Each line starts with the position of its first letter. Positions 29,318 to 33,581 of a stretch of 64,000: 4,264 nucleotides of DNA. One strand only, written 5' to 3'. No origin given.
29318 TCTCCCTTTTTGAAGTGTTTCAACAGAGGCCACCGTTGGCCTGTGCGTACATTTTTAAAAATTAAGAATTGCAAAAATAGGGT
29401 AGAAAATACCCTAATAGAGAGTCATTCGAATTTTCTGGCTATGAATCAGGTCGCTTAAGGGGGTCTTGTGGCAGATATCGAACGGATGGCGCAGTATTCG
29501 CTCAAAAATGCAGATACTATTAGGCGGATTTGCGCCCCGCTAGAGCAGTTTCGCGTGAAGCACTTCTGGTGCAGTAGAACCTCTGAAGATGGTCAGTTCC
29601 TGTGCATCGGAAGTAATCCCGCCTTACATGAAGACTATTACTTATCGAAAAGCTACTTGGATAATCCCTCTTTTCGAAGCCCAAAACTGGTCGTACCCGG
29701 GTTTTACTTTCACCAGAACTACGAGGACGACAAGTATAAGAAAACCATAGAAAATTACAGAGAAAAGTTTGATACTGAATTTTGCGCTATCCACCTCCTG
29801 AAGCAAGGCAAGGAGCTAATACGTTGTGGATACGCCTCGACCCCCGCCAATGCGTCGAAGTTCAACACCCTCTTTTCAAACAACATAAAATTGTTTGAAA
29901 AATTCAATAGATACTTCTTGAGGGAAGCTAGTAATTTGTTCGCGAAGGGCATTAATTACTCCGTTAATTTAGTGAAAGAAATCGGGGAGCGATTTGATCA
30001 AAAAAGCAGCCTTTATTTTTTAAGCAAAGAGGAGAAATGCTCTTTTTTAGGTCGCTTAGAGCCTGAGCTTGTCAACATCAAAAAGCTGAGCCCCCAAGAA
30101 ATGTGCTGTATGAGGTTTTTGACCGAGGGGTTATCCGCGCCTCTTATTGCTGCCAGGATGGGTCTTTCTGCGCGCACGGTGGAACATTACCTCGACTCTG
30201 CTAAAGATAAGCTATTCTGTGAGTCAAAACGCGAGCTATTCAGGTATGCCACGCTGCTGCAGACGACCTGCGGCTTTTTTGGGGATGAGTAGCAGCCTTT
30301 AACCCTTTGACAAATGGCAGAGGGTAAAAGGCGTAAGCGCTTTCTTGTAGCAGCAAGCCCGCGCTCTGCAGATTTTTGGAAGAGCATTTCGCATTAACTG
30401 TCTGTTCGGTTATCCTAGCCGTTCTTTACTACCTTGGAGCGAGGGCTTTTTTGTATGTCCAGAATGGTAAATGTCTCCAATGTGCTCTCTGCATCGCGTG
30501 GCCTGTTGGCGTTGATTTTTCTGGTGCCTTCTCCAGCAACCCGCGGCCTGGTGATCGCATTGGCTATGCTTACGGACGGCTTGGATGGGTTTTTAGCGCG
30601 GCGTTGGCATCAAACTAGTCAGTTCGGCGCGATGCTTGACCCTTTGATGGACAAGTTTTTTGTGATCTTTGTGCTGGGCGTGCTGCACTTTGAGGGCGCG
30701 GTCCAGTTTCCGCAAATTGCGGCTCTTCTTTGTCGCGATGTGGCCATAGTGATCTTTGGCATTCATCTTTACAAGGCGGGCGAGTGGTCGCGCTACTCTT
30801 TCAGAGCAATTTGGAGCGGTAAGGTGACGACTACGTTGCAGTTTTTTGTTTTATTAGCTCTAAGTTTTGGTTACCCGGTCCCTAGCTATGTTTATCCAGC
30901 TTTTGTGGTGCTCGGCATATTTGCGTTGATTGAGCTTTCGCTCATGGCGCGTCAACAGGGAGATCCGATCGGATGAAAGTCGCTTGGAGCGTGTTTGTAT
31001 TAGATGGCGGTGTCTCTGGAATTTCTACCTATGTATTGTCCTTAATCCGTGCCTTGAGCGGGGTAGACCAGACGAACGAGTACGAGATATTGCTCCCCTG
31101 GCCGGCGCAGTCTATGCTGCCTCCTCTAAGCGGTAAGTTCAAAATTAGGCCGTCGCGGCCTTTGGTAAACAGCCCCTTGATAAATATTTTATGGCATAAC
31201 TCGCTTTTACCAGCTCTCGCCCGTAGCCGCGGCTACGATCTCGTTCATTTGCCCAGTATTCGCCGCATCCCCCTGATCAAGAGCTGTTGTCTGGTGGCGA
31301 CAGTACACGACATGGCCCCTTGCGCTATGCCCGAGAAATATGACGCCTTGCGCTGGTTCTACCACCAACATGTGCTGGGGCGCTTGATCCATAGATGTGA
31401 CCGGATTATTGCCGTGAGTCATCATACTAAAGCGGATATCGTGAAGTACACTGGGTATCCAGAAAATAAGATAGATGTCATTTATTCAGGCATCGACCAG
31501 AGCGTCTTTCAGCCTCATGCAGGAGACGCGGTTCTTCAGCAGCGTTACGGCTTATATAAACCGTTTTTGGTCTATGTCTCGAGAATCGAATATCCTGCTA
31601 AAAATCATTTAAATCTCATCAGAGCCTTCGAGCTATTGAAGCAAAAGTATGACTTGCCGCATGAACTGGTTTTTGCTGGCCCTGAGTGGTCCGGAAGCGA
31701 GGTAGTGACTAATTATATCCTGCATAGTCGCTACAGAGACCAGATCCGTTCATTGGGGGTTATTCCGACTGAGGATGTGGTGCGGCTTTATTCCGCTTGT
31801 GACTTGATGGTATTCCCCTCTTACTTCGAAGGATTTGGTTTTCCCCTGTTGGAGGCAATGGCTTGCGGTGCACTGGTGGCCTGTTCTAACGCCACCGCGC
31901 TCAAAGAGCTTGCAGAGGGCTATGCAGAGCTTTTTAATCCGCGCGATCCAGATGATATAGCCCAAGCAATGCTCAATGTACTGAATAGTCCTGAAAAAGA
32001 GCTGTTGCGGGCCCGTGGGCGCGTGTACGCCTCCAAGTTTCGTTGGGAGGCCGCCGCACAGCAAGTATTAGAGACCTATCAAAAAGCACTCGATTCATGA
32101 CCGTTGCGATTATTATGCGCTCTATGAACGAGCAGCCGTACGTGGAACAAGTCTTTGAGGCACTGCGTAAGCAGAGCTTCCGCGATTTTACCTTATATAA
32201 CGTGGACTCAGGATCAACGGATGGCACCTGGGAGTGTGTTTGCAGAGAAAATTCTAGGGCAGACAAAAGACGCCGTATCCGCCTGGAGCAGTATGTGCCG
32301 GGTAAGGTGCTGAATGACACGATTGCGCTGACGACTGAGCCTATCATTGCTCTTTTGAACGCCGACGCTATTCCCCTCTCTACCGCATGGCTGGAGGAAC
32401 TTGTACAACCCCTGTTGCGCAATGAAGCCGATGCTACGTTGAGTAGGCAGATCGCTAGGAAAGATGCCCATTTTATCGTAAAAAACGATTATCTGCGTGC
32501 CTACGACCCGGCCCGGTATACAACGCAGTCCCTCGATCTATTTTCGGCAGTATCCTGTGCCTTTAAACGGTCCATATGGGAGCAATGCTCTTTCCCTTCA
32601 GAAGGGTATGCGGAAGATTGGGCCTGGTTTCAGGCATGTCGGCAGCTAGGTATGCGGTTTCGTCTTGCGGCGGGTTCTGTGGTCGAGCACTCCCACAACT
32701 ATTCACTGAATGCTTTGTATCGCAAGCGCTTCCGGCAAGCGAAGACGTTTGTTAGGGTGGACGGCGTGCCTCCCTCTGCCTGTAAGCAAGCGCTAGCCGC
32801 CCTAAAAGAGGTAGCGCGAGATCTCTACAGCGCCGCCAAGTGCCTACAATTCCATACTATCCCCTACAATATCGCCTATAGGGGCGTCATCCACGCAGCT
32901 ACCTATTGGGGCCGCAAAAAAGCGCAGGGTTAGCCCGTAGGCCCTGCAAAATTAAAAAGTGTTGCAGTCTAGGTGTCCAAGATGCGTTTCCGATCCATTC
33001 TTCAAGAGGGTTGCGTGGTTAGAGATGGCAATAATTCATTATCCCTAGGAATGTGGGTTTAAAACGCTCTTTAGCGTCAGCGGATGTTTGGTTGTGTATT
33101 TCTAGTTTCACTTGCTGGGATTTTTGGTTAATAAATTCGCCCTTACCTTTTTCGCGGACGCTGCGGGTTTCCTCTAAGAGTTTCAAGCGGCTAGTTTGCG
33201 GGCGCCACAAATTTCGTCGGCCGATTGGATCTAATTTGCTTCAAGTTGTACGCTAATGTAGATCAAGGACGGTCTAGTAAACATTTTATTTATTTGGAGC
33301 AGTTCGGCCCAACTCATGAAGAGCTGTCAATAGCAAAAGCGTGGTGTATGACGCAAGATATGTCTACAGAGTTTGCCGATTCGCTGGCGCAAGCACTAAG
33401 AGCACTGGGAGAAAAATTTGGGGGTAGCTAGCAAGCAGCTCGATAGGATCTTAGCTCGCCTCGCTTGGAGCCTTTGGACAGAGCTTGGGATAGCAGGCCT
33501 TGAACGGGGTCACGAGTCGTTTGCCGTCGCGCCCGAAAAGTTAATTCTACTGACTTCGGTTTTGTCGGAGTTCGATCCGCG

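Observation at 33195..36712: Orphan module bordered by gene debris: wHTH protein, GlnD/GlnE-type nucleotidyltransferase and an overlapping alkaline-phosphatase-family phosphodiesterase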

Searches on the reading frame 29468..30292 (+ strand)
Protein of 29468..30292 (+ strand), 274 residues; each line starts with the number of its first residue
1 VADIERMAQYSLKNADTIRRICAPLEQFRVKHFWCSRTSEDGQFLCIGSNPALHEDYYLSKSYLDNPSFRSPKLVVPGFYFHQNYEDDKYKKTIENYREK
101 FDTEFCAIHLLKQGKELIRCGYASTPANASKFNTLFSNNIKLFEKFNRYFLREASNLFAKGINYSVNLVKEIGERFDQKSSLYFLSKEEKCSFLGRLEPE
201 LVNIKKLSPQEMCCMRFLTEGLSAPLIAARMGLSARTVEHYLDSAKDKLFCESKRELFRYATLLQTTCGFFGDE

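Call 3: search_protein_families(library=pfam, max_evalue=0.1, proteins=[window:29468-30292:+])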
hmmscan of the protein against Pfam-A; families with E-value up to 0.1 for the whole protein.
window:29468-30292:+ (274 aa): 5 families
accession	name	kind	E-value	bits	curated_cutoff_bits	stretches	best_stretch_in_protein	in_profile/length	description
PF00196.25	GerE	-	2.9e-11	43.3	23.5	1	206-261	2-57/57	Bacterial regulatory proteins, luxR family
PF08281.18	Sigma70_r4_2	-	0.0013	18.8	25.7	1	205-249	9-54/54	Sigma-70, region 4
PF13730.12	HTH_36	-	0.022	15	25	0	224-247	28-51/55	Helix-turn-helix domain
PF07638.17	Sigma70_ECF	-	0.052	13.9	21.1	1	197-252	126-182/185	ECF sigma factor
PF13384.12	HTH_23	-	0.081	13.2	24.6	0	213-242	9-38/50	Homeodomain-like domain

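Call 4: search_protein_families(library=ncbifam, max_evalue=0.1, proteins=[window:29468-30292:+])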
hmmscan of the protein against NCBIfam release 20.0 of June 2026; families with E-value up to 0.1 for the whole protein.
window:29468-30292:+ (274 aa): 13 families
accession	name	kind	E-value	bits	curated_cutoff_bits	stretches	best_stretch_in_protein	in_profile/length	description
NF007419.0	PRK09958.1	equivalog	6.6e-07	29.1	251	1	194-262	131-199/204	acid-sensing system DNA-binding response regulator EvgA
NF047403.1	TransRegVisR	equivalog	8.4e-05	22.1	300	1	197-249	149-201/220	transcriptional regulator VisR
NF007403.0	PRK09935.1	equivalog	0.00067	19.3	271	1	202-263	145-206/210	fimbria biosynthesis transcriptional regulator FimZ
NF006900.1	PRK09390.1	equivalog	0.0009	18.8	255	1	203-261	139-197/203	response regulator FixJ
NF052445.1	RespRegMctR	equivalog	0.0027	17.2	300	1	204-261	142-199/205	two-component system response regulator MctR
NF052366.1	photon_PedR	equivalog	0.014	15.6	120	1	206-262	2-58/74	photosynthetic electron transport-dependent transcriptional regulator PedR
TIGR03541.1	reg_near_HchA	equivalog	0.015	14.8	215.6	1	203-259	168-224/232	PA1136 family autoinducer-binding transcriptional regulator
TIGR02985.1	Sig70_bacteroi1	subfamily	0.019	15.2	126.4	1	204-249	112-158/162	RNA polymerase sigma-70 factor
NF009949.0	PRK13413.1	equivalog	0.031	13.9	272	1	135-246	87-197/203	master DNA invertase Mpi family serine-type recombinase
NF008548.0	PRK11475.1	equivalog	0.031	13.8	176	1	202-252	130-180/207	DNA-binding transcriptional activator BglJ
NF047608.1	LIC13292_fam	subfamily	0.049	13.7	200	1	175-248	72-144/166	LIC13292 family transcriptional regulator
TIGR02999.1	Sig-70_X6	subfamily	0.064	13.1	126.15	1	194-252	122-181/183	ECF-type sigma factor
NF008098.0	PRK10840.1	equivalog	0.09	12.2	235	0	192-262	136-206/216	response regulator transcription factor RcsB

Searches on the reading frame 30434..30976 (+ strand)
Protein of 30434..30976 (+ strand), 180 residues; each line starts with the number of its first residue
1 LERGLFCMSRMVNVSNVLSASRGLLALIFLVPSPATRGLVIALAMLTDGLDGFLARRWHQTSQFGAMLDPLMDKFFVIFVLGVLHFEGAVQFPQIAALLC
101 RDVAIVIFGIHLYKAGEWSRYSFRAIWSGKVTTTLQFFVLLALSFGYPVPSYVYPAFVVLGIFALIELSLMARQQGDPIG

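Call 3: search_protein_families(library=pfam, max_evalue=0.1, proteins=[window:30434-30976:+])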
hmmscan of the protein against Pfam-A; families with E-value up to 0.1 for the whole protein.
window:30434-30976:+ (180 aa): 1 family
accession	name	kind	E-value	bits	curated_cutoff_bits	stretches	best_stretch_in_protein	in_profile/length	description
PF01066.26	CDP-OH_P_transf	-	5.1e-22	79.3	22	1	13-153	2-138/152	CDP-alcohol phosphatidyltransferase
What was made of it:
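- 30434..30976 (+): CDP-alcohol phosphatidyltransferase (PgsA-like, membrane protein). It is the first gene of the operon in this genome, and its stop overlaps the GT4 start (ATGA at 30973-30976). Pfam CDP-OH_P_transf E 5e-22 (call 3).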

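Call 4: search_protein_families(library=ncbifam, max_evalue=0.1, proteins=[window:30434-30976:+])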
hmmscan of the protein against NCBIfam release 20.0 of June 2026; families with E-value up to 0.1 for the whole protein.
window:30434-30976:+ (180 aa): 12 families
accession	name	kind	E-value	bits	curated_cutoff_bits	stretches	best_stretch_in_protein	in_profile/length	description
TIGR00560.1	pgsA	equivalog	3.1e-21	76.7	109.1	1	28-155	27-152/183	CDP-diacylglycerol--glycerol-3-phosphate 3-phosphatidyltransferase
NF008090.0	PRK10832.1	equivalog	2.9e-17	63.4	304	1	30-168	25-165/182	CDP-diacylglycerol--glycerol-3-phosphate 3-phosphatidyltransferase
NF053678.1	ClpnSynClsA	equivalog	2.1e-14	54.1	240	1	10-133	1-126/180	cardiolipin synthase ClsA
NF040950.1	archin_ph_syn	equivalog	4.7e-10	39.6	180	1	13-99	27-115/191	archaetidylinositol phosphate synthase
TIGR00473.1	pssA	equivalog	2.1e-08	34.4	107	1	17-110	2-94/153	CDP-diacylglycerol--serine O-phosphatidyltransferase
NF041135.1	IPPtranDIPPsyn_Thcocales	equivalog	5.9e-08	32.1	580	1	16-114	256-357/419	bifunctional L-myo-inositol-1-phosphate cytidylyltransferase/CDP-L-myo-inositol myo-inositolphosphotransferase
NF045883.1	PIPSynth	equivalog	6.6e-07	29.2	170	1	38-86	53-101/197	phosphatidylinositol phosphate synthase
NF038086.1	anchor_synt_A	exception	3.5e-05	23.7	200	1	16-73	14-70/222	protein sorting system archaetidylserine synthase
NF038087.1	arch_ser_synth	exception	3.6e-05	23.5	240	1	14-110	9-108/216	archaetidylserine synthase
TIGR04217.1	archae_ser_T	exception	6.4e-05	22.8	200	1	11-75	9-73/221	archaetidylserine synthase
NF045887.1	PhCholSynPs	equivalog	0.00031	20.4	300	1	23-106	26-113/235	phosphatidylcholine synthase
NF052561.1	PIPSynBT1523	equivalog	0.00085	19.1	350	1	38-86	64-113/232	hypothetical protein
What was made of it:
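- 30434..30976 (+): NCBIfam pgsA 76.7 bits, below the cut-off of 109 (call 4).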

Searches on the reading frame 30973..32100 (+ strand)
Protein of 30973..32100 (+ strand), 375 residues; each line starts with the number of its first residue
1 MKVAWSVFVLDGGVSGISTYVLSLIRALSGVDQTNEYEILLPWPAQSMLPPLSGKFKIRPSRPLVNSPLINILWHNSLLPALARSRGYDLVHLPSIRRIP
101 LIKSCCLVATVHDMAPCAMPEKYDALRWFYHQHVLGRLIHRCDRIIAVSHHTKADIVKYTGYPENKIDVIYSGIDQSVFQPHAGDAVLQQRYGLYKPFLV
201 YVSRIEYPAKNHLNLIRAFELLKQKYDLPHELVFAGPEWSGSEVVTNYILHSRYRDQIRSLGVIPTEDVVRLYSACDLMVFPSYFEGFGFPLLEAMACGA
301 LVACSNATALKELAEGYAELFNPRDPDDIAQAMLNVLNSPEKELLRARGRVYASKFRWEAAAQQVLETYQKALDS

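Call 3: search_protein_families(library=pfam, max_evalue=0.1, proteins=[window:30973-32100:+])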
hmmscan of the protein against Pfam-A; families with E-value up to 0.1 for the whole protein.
window:30973-32100:+ (375 aa): 6 families
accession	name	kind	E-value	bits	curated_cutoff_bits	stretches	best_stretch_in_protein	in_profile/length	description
PF00534.26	Glycos_transf_1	-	6.2e-28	97.9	26.4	1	196-342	15-161/172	Glycosyl transferases group 1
PF13692.12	Glyco_trans_1_4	-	1e-24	87.9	27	1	197-338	2-141/142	Glycosyl transferases group 1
PF13439.12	Glyco_transf_4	-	8.5e-20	71.9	28.5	1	14-176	1-168/170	Glycosyltransferase Family 4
PF13524.12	Glyco_trans_1_2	-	1.1e-08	35.6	25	1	222-366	9-143/144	Glycosyl transferase-like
PF13579.12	Glyco_trans_4_4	-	2e-05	25.4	29.7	1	80-172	64-157/158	Glycosyl transferase 4-like domain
PF20706.3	GT4-conflict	-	0.0001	21.9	26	1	207-373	209-362/385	Family 4 Glycosyltransferase in conflict systems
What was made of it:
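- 30973..32100 (+): GT4 glycosyltransferase, soluble. It is a member of the conserved operon. Pfam Glycos_transf_1 E 6e-28 and Glyco_transf_4 E 8.5e-20 (call 3).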

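Call 4: search_protein_families(library=ncbifam, max_evalue=0.1, proteins=[window:30973-32100:+])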
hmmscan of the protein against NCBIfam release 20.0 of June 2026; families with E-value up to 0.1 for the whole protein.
window:30973-32100:+ (375 aa): 35 families (the best 25 are shown)
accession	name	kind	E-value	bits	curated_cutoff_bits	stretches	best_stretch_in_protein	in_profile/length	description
TIGR04047.1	MSMEG_0565_glyc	hypoth_equivalog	5.2e-28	98.2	259.85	1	136-370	133-372/373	MSMEG_0565 family glycosyltransferase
TIGR02149.1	glgA_Coryne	subfamily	1e-24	87.4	302.4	1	108-372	110-390/391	glycogen synthase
TIGR03449.1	mycothiol_MshA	equivalog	1e-24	87.2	462.5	1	98-373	125-404/406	D-inositol-3-phosphate glycosyltransferase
TIGR03999.1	thiol_BshA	equivalog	1.3e-21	77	273.7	1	138-373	141-374/375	N-acetyl-alpha-D-glucosaminyl L-malate synthase BshA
NF053787.1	GlcN_PG_synth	equivalog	1.5e-21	76.7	480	1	133-372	135-359/361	N-acetylglucosaminyl phosphatidylglycerol synthase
TIGR04063.1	stp3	hypoth_equivalog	1.5e-19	70.2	442.05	1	124-373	140-396/397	TIGR04063 family PEP-CTERM/XrtA system glycosyltransferase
NF038295.1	EPS_HpsP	equivalog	3.3e-18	65.9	550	1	169-371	180-386/388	hormogonium polysaccharide biosynthesis glycosyltransferase HpsP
TIGR03088.1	stp2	hypoth_equivalog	4.1e-17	62.3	409.05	1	142-373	137-374/374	TIGR03088 family PEP-CTERM/XrtA system glycosyltransferase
TIGR04157.1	glyco_rSAM_CFB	subfamily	7.4e-17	61.4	400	1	138-317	166-342/406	TIGR04157 family glycosyltransferase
NF041876.1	EPS_EpsE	equivalog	1.3e-16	60.9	400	1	163-363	184-387/389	exopolysaccharide biosynthesis GT4 family glycosyltransferase EpsE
NF050063.1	ProtGlycPglJ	equivalog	5.4e-16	58.8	500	1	126-366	129-360/363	N-acetylgalactosamine-N,N'-diacetylbacillosaminyl-diphospho-undecaprenol 4-alpha-N-acetylgalactosaminyltransferase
NF041010.1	glycosy_Agl16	equivalog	1.9e-15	56.6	575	1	137-371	129-350/352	glycosylation protein Agl16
NF047684.1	TeichurnBiosyTuaC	equivalog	8.2e-13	48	550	1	137-372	160-389/391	teichuronic acid biosynthesis protein TuaC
NF012028.0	PRK15484.1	subfamily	9.3e-11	41.4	618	1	144-369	142-375/380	lipopolysaccharide N-acetylglucosaminyltransferase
TIGR02095.1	glgA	subfamily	1e-10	40.9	328.45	1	186-371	280-476/477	glycogen/starch synthase, ADP-glucose type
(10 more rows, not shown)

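Call 37: search_solved_structures(query=window:30973-32100:+, max_evalue=0.001)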
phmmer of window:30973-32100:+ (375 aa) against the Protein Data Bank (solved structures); distinct sequences matched with E-value up to 0.001: 52.
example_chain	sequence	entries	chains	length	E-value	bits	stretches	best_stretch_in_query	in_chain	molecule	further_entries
7qsg_A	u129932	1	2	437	4.9e-17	65.3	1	125-373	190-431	D-inositol 3-phosphate glycosyltransferase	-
5d00_A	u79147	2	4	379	7.4e-13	51.6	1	138-349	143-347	N-acetyl-alpha-D-glucosaminyl L-malate synthase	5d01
3fro_A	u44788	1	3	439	2.2e-12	50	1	164-374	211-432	GlgA glycogen synthase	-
2bis_A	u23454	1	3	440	2.2e-12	50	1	164-374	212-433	GLGA GLYCOGEN SYNTHASE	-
6tvp_A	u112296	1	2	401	2.4e-12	49.9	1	108-372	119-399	Alpha-maltose-1-phosphate synthase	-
6kih_A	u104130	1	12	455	2.6e-12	49.8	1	139-371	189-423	Tll1590 protein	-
3l01_A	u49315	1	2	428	1.1e-11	47.7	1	164-369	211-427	GlgA glycogen synthase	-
3c4q_A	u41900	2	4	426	3.3e-11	46.1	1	136-373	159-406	Predicted glycosyltransferases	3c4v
3c48_A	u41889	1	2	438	3.6e-11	46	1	137-373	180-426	Predicted glycosyltransferases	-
2jjm_A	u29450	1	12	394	8e-10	41.6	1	139-364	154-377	GLYCOSYL TRANSFERASE, GROUP 1 FAMILY PROTEIN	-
3mbo_A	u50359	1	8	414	9.2e-10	41.4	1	139-364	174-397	Glycosyltransferase, group 1 family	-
9m88_C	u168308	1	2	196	4.1e-09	39.2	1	200-348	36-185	Glycogen synthase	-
2bfw_A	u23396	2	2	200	4.2e-09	39.2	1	199-348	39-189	GLGA GLYCOGEN SYNTHASE | PGS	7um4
6hll_A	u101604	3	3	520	1.6e-08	37.3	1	200-350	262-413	Substance-P receptor,GlgA glycogen synthase,Substance-P receptor | Substance-P receptor,Substance-P receptor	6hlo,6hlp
6kp6_A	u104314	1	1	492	1.6e-08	37.3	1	200-350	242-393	Muscarinic acetylcholine receptor M4,GlgA glycogen synthase,Muscarinic acetylcholine recep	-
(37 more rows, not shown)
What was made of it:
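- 30973..32100 (+): The best solved relatives are MshA, BshA and GlgA (call 37).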

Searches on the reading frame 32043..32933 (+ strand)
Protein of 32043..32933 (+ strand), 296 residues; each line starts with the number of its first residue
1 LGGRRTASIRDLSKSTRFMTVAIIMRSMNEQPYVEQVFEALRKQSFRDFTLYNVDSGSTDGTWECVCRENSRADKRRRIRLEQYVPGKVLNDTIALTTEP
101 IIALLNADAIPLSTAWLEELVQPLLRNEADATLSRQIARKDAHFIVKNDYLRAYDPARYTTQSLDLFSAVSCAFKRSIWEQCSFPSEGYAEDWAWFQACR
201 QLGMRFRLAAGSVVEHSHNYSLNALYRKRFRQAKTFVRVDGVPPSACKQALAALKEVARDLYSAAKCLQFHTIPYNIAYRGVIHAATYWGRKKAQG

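Call 3: search_protein_families(library=pfam, max_evalue=0.1, proteins=[window:32043-32933:+])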
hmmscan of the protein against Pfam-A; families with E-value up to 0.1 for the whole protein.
window:32043-32933:+ (296 aa): 3 families
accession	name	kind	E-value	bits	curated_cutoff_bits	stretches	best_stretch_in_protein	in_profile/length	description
PF00535.33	Glycos_transf_2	-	8.4e-15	55.5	23.3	1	23-150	2-129/168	Glycosyl transferase family 2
PF13641.12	Glyco_tranf_2_3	-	8.5e-09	36.2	27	1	21-234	3-229/230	Glycosyltransferase like family 2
PF13632.12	Glyco_trans_2_3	-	0.012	15.8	27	1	102-235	2-142/198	Glycosyl transferase family group 2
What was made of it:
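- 32097..32933 (+): GT2 glycosyltransferase, soluble. The probable start is ATG 32097, overlapping the GT4 stop (ATGA). The mechanical ORF starts at TTG 32043. In relatives this gene directly abuts the NTase gene. Pfam Glycos_transf_2 E 8e-15 (call 3).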

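Call 4: search_protein_families(library=ncbifam, max_evalue=0.1, proteins=[window:32043-32933:+])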
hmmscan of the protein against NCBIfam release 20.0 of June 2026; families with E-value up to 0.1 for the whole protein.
window:32043-32933:+ (296 aa): 12 families
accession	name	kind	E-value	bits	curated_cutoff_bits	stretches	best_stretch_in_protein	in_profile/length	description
NF010496.0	PRK13915.1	equivalog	3.9e-08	32.7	262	1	7-128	19-146/307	glucosyl-3-phosphoglycerate synthase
NF047683.1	TeichurnBiosyTuaG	equivalog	1.8e-06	27.8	400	1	20-108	7-96/252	teichuronic acid biosynthesis protein TuaG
TIGR03937.1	PgaC_IcaA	equivalog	3.4e-06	26.3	422.3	1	13-127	39-153/407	poly-beta-1,6-N-acetyl-D-glucosamine synthase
NF045692.1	OglycostaseCruG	equivalog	3.6e-06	26.2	600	1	12-89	34-110/386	2'-O-glycosyltransferase CruG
TIGR04182.1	glyco_TIGR04182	equivalog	4.5e-06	26.3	325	1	21-142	2-115/293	S-layer glycoprotein N-glycosyltransferase AglJ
TIGR04283.1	glyco_like_mftF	equivalog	8.6e-06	25.5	182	1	22-235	2-204/221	TIGR04283 family arsenosugar biosynthesis glycosyltransferase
TIGR03965.1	mycofact_glyco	equivalog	4.5e-05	22.5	280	1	14-137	70-192/467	mycofactocin biosynthesis glycosyltransferase MftF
NF053739.1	GlytfEpsEBac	equivalog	5.1e-05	22.4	450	1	21-121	3-104/265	glycosyltransferase EpsE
NF041875.1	EPS_EpsD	equivalog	0.00058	19.4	370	1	22-112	2-93/325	exopolysaccharide biosynthesis glycosyltransferase EpsD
NF007482.0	PRK10073.1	equivalog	0.0076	15.3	423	1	19-80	6-67/334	glycosyltransferase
TIGR03472.1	HpnI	equivalog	0.024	13.5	310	1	189-240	225-276/373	bacteriohopanetetrol glucosamine biosynthesis glycosyltransferase HpnI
NF050050.1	ProtGlycPglI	equivalog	0.062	12.7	500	1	21-114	4-99/306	GalNAc(5)-diNAcBac-PP-undecaprenol beta-1,3-glucosyltransferase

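Call 38: search_solved_structures(query=window:32043-32933:+, max_evalue=0.01)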
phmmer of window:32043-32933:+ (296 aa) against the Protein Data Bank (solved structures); distinct sequences matched with E-value up to 0.01: 8.
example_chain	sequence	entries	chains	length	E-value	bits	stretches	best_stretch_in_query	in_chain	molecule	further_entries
7p5l_A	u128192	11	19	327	3.6e-05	26.8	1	5-129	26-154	Glucosyl-3-phosphoglycerate synthase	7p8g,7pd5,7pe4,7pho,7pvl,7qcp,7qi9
7pdo_A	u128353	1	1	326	3.6e-05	26.8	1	5-129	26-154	Glucosyl-3-phosphoglycerate synthase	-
5hea_A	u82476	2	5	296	5.2e-05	26.3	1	21-134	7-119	Putative glycosyltransferase (GalT1)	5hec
6yv7_B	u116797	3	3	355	0.00039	23.4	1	20-204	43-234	Glycosyl transferase, family 2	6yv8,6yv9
6yv7_A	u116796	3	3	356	0.0004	23.4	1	20-204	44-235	Glycosyl transferase, family 2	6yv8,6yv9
4y6n_A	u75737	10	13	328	0.002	21.1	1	9-129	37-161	Glucosyl-3-phosphoglycerate synthase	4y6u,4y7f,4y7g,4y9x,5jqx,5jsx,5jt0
3e25_A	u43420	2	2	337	0.0021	21.1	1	9-129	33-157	Putative uncharacterized protein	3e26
4ddz_A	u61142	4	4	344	0.0022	21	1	9-129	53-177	GLUCOSYL-3-PHOSPHOGLYCERATE SYNTHASE (GpgS) | Glucosyl-3-phosphoglycerate synthase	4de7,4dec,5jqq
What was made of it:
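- Tried and rejected: GT4 resembles MshA and BshA and GT2 resembles GpgS, but the matches are weak (calls 4, 37, 38).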

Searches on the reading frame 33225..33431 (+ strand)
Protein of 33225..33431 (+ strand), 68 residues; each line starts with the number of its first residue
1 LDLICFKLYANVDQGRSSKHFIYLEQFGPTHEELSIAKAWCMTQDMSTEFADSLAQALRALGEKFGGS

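Call 3: search_protein_families(library=pfam, max_evalue=0.1, proteins=[window:33225-33431:+])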
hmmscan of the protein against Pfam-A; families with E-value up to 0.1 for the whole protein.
window:33225-33431:+ (68 aa): 0 families

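Call 4: search_protein_families(library=ncbifam, max_evalue=0.1, proteins=[window:33225-33431:+])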
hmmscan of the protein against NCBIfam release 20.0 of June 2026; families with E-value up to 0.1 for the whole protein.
window:33225-33431:+ (68 aa): 0 families

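Call 5: search_protein_families(library=padloc, max_evalue=0.1, proteins=[window:33225-33431:+])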
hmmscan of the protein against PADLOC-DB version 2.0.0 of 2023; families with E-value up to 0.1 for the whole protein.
window:33225-33431:+ (68 aa): 0 families
